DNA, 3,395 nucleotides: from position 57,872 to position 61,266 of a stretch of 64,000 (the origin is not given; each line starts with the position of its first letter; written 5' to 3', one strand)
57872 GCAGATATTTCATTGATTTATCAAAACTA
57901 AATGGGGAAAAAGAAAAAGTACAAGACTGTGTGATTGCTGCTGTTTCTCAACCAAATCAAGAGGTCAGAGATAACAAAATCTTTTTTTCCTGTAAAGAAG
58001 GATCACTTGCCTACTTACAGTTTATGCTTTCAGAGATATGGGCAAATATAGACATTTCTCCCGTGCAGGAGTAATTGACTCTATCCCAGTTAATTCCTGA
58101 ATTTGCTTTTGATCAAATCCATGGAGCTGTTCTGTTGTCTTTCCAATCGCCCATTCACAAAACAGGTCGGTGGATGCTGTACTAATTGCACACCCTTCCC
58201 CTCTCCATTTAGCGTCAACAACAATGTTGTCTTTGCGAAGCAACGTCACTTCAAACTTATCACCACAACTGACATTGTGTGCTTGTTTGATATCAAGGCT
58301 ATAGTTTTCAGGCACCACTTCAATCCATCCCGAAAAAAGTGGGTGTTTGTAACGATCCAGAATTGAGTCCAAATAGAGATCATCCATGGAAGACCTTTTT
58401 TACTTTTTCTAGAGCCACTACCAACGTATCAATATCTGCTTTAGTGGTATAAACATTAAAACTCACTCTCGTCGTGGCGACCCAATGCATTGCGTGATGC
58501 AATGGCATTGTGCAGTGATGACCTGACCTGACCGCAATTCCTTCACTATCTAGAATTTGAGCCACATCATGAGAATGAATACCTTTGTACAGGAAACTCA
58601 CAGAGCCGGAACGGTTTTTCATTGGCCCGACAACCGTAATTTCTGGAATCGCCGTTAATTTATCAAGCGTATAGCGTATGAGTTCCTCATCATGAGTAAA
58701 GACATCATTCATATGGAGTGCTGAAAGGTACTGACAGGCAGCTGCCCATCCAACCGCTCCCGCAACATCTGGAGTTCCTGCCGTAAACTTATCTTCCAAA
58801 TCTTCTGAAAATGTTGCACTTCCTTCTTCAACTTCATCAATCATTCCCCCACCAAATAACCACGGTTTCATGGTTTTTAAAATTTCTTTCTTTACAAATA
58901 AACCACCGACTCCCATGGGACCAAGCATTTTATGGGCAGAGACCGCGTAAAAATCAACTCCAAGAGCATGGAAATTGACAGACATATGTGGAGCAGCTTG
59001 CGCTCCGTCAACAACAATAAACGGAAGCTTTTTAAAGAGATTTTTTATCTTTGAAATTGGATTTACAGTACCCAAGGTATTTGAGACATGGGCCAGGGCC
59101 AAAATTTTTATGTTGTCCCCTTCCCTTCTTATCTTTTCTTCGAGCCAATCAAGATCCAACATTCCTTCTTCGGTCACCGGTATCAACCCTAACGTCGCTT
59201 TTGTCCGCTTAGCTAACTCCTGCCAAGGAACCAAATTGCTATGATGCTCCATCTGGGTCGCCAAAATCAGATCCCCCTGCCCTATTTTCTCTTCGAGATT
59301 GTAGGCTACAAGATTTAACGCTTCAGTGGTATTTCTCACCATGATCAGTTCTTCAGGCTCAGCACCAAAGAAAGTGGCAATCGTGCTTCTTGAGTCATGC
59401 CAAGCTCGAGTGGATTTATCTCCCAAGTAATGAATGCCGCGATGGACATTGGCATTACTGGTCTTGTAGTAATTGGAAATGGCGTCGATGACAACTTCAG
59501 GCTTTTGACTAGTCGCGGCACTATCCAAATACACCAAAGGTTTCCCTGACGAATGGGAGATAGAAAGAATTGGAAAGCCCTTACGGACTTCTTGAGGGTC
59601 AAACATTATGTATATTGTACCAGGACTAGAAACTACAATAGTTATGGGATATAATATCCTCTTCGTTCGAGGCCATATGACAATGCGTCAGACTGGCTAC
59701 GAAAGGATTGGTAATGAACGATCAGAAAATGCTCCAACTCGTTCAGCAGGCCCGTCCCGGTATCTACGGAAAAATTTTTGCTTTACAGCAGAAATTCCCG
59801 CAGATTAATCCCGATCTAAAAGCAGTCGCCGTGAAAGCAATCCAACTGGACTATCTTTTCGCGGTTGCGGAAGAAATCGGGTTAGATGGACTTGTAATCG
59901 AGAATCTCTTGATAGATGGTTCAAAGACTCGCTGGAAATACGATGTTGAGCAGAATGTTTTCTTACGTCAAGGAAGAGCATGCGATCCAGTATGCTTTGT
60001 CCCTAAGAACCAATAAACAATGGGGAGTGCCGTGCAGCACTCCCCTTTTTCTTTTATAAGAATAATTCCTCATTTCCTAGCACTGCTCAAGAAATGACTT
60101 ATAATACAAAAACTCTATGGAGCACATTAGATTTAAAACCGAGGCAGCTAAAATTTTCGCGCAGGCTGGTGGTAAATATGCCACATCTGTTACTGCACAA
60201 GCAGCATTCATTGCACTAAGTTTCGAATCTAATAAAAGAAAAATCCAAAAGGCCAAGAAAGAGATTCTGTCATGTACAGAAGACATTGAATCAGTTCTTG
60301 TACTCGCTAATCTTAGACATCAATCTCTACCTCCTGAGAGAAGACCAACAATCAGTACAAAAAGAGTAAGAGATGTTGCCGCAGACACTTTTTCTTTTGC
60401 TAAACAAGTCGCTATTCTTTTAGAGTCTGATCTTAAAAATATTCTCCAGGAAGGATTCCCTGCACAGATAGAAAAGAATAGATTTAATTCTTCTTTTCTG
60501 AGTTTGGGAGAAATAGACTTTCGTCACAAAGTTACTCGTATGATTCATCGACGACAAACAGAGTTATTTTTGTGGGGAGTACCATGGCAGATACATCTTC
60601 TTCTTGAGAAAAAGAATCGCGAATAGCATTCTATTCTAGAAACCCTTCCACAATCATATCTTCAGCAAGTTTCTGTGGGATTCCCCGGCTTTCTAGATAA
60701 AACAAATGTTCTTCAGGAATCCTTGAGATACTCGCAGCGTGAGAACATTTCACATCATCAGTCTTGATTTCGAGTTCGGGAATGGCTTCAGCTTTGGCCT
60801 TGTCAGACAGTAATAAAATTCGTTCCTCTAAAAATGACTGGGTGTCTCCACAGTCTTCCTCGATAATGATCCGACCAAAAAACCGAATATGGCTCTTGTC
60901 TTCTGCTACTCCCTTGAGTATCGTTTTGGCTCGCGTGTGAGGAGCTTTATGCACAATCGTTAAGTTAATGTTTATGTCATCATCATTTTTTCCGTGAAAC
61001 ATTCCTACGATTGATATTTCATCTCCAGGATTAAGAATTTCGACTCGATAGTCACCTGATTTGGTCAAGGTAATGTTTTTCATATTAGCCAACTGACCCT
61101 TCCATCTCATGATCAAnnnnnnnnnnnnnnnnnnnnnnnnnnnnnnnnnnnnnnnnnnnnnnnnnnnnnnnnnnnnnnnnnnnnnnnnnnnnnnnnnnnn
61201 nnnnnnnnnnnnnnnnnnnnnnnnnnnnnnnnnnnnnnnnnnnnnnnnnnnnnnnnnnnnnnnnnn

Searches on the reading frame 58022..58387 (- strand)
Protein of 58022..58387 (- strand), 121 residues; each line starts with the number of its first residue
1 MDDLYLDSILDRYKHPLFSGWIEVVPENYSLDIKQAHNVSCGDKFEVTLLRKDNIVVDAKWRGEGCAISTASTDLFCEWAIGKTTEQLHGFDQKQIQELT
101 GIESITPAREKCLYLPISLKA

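Call 30: search_protein_families(library=pfam, proteins=[window:58022-58387:-], max_evalue=0.01)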
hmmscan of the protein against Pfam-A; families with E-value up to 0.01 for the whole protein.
window:58022-58387:- (121 aa): 1 family
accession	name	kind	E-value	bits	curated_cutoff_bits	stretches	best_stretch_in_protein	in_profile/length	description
PF01592.21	NifU_N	-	1.3e-14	54.8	22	1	5-98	2-93/127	NifU-like N terminal domain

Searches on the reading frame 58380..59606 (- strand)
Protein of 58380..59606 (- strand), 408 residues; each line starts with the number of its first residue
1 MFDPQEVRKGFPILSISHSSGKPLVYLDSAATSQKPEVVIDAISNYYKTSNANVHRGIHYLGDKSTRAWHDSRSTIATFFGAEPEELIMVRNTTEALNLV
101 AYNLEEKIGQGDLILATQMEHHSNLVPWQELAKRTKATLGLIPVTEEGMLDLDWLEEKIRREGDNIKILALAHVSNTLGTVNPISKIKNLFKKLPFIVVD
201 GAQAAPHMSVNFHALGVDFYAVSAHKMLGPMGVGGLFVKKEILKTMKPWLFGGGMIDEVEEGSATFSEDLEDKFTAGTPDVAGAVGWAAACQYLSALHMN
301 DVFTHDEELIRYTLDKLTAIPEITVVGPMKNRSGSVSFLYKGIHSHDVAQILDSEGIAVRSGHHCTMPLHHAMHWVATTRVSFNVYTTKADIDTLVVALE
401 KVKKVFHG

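Call 30: search_protein_families(library=pfam, proteins=[window:58380-59606:-], max_evalue=0.01)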
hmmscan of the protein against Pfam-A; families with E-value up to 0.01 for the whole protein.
window:58380-59606:- (408 aa): 2 families
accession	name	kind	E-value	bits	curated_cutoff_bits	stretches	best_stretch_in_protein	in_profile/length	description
PF00266.25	Aminotran_5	-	2.3e-125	418.9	21.5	1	25-395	1-371/371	Aminotransferase class-V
PF00155.27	Aminotran_1_2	-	0.00012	21.9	19.7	1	70-202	45-187/361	Aminotransferase class I and II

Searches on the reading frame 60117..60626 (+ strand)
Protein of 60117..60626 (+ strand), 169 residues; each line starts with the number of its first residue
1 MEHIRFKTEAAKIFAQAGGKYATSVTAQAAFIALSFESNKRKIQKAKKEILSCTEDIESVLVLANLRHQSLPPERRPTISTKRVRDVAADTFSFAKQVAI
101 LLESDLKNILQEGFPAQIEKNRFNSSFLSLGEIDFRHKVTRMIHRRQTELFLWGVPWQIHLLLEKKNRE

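Call 30: search_protein_families(library=pfam, proteins=[window:60117-60626:+], max_evalue=0.01)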
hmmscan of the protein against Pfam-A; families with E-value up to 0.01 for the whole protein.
window:60117-60626:+ (169 aa): 0 families

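Call 46: search_protein_families(library=ncbifam, proteins=[window:60117-60626:+], max_evalue=0.001)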
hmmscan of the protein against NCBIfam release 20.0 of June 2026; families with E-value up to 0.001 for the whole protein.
window:60117-60626:+ (169 aa): 1 family
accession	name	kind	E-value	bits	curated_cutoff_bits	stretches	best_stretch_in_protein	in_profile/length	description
TIGR00538.1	hemN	equivalog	0.00062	18.7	324.95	1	40-152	80-189/454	oxygen-independent coproporphyrinogen III oxidase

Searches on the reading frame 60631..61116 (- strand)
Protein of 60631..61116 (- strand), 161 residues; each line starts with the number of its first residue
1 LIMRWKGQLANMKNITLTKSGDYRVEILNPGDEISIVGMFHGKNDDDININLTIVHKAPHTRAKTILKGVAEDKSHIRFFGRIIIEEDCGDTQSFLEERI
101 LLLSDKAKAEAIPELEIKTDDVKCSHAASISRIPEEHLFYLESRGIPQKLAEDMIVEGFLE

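Call 30: search_protein_families(library=pfam, proteins=[window:60631-61116:-], max_evalue=0.01)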
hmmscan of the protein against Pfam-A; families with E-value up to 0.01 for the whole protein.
window:60631-61116:- (161 aa): 1 family
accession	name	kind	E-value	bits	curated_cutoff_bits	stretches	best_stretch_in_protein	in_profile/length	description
PF01458.23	SUFBD_core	-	1.8e-43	149.1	27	1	22-159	95-232/232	SUF system FeS cluster assembly, SufBD core domain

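Call 46: search_protein_families(library=ncbifam, proteins=[window:60631-61116:-], max_evalue=0.001)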
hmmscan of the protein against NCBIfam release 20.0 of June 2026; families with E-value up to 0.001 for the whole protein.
window:60631-61116:- (161 aa): 5 families
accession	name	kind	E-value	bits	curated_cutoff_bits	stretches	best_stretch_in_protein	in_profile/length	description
TIGR01981.1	sufD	equivalog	1.9e-46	158.6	222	1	22-160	121-259/275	Fe-S cluster assembly protein SufD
NF008194.0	PRK10948.1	equivalog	1.2e-23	83.7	489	1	49-159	283-393/423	Fe-S cluster assembly protein SufD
TIGR01980.1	sufB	equivalog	1.8e-23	82.9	346.4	1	36-161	305-430/448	Fe-S cluster assembly protein SufB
NF008773.0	PRK11814.1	equivalog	3e-17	62.4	717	1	51-160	347-456/484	Fe-S cluster assembly protein SufB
NF052511.1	SUF_like_SmsB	exception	7.4e-17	61.5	650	1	32-161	292-419/445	SUF-like minimal system protein SmsB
